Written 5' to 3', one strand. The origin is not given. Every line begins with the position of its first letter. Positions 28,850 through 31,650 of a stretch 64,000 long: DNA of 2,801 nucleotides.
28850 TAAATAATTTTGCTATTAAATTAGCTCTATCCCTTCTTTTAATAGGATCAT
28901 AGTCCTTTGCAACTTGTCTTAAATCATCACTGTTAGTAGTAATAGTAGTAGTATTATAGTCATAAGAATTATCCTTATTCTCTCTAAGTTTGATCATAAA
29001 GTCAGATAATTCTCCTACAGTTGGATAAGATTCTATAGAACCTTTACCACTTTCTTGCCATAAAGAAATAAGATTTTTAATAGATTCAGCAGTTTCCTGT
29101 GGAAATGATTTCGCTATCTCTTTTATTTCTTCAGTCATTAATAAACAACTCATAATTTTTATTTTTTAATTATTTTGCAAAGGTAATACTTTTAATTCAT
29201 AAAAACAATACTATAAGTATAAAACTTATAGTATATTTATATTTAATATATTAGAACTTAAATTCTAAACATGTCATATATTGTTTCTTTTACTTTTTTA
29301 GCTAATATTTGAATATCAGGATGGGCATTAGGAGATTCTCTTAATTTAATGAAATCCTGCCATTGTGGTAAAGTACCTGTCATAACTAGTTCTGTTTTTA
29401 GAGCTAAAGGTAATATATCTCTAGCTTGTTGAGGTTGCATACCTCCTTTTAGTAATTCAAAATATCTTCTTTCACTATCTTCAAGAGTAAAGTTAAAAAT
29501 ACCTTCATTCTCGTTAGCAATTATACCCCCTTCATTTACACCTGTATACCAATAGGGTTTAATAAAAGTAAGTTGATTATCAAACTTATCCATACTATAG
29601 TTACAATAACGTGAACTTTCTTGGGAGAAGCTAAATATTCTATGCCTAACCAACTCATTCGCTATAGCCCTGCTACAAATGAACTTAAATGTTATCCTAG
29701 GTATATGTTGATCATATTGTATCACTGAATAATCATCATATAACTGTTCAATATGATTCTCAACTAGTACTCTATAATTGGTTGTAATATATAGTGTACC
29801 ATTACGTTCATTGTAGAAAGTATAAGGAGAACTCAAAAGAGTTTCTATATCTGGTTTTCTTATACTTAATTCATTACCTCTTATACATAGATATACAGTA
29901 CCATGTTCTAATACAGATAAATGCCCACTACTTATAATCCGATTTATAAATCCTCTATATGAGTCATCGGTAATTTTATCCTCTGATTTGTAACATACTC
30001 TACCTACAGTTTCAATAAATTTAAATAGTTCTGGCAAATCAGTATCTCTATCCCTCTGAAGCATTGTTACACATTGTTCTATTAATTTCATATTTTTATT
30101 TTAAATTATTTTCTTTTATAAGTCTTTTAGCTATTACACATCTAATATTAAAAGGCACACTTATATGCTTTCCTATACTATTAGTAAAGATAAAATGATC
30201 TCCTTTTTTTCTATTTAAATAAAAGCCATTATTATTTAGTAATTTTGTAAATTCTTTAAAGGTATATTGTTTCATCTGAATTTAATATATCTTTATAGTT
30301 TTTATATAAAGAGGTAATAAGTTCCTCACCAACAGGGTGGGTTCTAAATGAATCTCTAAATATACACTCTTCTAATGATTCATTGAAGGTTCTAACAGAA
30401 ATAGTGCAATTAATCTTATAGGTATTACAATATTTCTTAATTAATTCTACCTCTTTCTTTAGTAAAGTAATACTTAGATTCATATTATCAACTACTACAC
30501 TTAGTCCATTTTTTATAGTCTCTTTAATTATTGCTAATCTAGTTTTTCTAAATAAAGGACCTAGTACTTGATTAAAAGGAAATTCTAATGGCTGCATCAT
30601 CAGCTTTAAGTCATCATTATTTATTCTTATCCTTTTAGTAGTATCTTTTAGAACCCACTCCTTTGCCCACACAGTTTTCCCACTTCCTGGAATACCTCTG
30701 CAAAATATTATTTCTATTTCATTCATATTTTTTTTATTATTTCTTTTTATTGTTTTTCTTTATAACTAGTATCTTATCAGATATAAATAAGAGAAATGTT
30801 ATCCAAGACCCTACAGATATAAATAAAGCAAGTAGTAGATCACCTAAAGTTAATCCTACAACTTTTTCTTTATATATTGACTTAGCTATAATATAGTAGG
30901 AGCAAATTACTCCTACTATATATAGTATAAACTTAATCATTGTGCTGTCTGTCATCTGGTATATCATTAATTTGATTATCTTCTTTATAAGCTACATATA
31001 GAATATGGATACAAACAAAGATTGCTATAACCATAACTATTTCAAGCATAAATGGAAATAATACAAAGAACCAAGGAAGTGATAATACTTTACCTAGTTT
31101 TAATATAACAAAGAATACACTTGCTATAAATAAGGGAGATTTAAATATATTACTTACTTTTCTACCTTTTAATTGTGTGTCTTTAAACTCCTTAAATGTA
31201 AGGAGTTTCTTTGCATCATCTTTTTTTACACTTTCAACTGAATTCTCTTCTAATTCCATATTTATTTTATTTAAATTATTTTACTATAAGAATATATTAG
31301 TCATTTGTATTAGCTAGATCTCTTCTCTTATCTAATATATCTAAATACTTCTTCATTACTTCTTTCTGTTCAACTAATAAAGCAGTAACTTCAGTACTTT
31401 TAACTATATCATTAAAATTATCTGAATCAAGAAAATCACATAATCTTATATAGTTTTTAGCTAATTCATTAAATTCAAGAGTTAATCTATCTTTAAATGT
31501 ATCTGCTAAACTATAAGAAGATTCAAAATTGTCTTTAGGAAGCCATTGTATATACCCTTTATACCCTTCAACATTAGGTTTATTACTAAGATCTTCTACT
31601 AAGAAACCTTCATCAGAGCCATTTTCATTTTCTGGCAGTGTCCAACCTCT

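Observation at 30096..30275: Unannotated orphan HicA-like toxin ORF between the kinase and thyX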

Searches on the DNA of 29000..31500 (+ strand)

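Call 6: search_dna_similar(query=window:29000-31500:+, collection=phages, mode=near, max_rows=20)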
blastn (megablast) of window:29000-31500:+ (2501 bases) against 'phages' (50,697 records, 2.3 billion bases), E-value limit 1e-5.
No match.

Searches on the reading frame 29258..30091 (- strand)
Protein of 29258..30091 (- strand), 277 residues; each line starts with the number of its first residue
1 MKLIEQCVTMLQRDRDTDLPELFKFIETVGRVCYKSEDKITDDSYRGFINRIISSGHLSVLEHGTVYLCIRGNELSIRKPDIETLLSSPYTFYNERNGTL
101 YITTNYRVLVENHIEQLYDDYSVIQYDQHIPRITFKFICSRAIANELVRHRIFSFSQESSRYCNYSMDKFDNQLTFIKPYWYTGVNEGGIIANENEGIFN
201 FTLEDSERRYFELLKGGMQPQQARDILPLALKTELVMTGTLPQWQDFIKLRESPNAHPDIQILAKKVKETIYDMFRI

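Call 4: search_protein_families(library=pfam, proteins=[window:29258-30091:-], max_evalue=1)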
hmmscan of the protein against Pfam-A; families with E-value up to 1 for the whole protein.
window:29258-30091:- (277 aa): 1 family
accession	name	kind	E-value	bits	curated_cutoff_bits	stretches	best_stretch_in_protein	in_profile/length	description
PF02511.20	Thy1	-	6e-38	131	24.8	2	132-272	58-186/191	Thymidylate synthase complementing protein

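Call 5: search_protein_families(library=phrogs, proteins=[window:29258-30091:-], max_evalue=0.01)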
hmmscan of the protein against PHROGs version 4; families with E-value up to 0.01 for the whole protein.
window:29258-30091:- (277 aa): 4 families
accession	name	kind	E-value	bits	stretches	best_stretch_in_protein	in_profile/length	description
phrog_85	-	DNA, RNA and nucleotide metabolism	2.5e-40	139.8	2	133-271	432-572/866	thymidylate synthase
phrog_10644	-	DNA, RNA and nucleotide metabolism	3.6e-13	50.9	1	139-269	7-141/160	thymidylate synthase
phrog_22708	-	DNA, RNA and nucleotide metabolism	2.1e-09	38.1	1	131-169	90-130/242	thymidylate synthase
phrog_28804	-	DNA, RNA and nucleotide metabolism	2.5e-07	32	1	216-275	19-78/91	thymidylate synthase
